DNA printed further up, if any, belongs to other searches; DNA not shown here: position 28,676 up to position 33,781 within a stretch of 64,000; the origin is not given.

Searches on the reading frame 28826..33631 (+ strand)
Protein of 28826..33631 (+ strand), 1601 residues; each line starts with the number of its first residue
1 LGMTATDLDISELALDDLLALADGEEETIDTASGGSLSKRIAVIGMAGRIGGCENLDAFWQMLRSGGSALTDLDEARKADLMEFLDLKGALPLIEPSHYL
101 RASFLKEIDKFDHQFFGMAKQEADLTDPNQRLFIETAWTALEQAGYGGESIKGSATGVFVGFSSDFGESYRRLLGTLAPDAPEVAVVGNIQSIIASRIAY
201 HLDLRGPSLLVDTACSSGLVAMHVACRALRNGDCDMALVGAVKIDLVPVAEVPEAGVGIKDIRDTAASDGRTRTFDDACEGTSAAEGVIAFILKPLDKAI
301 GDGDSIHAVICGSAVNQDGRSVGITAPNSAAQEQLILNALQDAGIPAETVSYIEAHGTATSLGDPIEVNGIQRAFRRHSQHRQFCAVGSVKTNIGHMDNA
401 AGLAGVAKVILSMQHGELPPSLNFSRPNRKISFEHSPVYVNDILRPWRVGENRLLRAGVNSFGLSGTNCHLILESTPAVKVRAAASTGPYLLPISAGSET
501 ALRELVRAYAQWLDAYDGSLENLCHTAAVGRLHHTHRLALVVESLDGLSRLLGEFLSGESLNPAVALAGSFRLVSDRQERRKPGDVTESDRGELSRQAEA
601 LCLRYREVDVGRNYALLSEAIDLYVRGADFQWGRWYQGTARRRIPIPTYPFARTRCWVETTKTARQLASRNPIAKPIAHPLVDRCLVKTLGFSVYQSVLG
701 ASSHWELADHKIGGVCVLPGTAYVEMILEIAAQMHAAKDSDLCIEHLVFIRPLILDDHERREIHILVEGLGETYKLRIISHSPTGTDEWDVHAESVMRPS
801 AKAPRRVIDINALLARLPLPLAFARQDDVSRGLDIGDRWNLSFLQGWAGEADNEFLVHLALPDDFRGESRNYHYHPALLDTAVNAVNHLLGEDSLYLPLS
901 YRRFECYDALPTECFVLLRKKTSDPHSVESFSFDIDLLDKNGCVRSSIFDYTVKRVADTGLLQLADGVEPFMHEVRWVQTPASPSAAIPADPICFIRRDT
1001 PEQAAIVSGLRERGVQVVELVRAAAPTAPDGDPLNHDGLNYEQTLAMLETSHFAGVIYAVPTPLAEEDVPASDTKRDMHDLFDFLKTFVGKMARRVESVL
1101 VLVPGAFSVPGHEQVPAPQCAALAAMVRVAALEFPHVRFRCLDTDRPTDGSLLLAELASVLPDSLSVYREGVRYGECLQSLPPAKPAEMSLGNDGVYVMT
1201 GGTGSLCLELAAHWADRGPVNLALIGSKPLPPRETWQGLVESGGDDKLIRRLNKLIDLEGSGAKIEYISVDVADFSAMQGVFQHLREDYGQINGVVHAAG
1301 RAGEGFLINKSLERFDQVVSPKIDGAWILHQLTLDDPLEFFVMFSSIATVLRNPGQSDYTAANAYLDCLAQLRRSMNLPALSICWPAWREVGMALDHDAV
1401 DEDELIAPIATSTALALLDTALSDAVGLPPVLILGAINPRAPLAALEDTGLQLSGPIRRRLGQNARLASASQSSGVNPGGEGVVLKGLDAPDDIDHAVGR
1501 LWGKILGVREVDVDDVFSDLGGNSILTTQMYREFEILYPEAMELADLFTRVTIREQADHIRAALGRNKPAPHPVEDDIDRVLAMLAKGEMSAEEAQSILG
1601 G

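Call 7: search_protein_families(library=pfam, proteins=[window:28826-33631:+], max_evalue=0.00001)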
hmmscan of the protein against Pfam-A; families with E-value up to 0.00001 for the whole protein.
window:28826-33631:+ (1601 aa): 11 families
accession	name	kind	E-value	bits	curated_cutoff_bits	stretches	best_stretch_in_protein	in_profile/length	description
PF00109.32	ketoacyl-synt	-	2.3e-64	217.9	20.8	1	39-299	2-252/252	Beta-ketoacyl synthase, N-terminal domain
PF08659.16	KR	-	9e-50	169.5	22.6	1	1195-1390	1-180/180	KR domain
PF02801.28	Ketoacyl-synt_C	-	1.2e-43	148.4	20.8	1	307-424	1-118/119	Beta-ketoacyl synthase, C-terminal domain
PF21089.3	PKS_DH_N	-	4e-18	65.7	27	1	679-780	1-102/103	Polyketide synthase dehydratase domain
PF16197.11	KAsynt_C_assoc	-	6.2e-16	59.2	33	1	427-537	1-107/111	Ketoacyl-synthetase C-terminal extension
PF22621.2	CurL-like_PKS_C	-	1.3e-14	54.3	27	1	490-550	1-62/64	CurL-like, PKS C-terminal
PF14765.12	PS-DH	-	2e-11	44.2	23.7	1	831-960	29-163/166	Polyketide synthase dehydratase N-terminal domain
PF22336.2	RhiE-like_linker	-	2e-10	40.9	27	1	495-558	3-66/67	RhiE-like, KS-MAT linker domain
PF13561.12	adh_short_C2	-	4.4e-08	33.4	27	1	1262-1369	44-153/236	Enoyl-(Acyl carrier protein) reductase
PF00106.31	adh_short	-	2.1e-07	31.1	26.6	1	1257-1366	43-156/195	short chain dehydrogenase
PF00550.31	PP-binding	-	3e-07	31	20.8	1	1498-1560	3-67/67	Phosphopantetheine attachment site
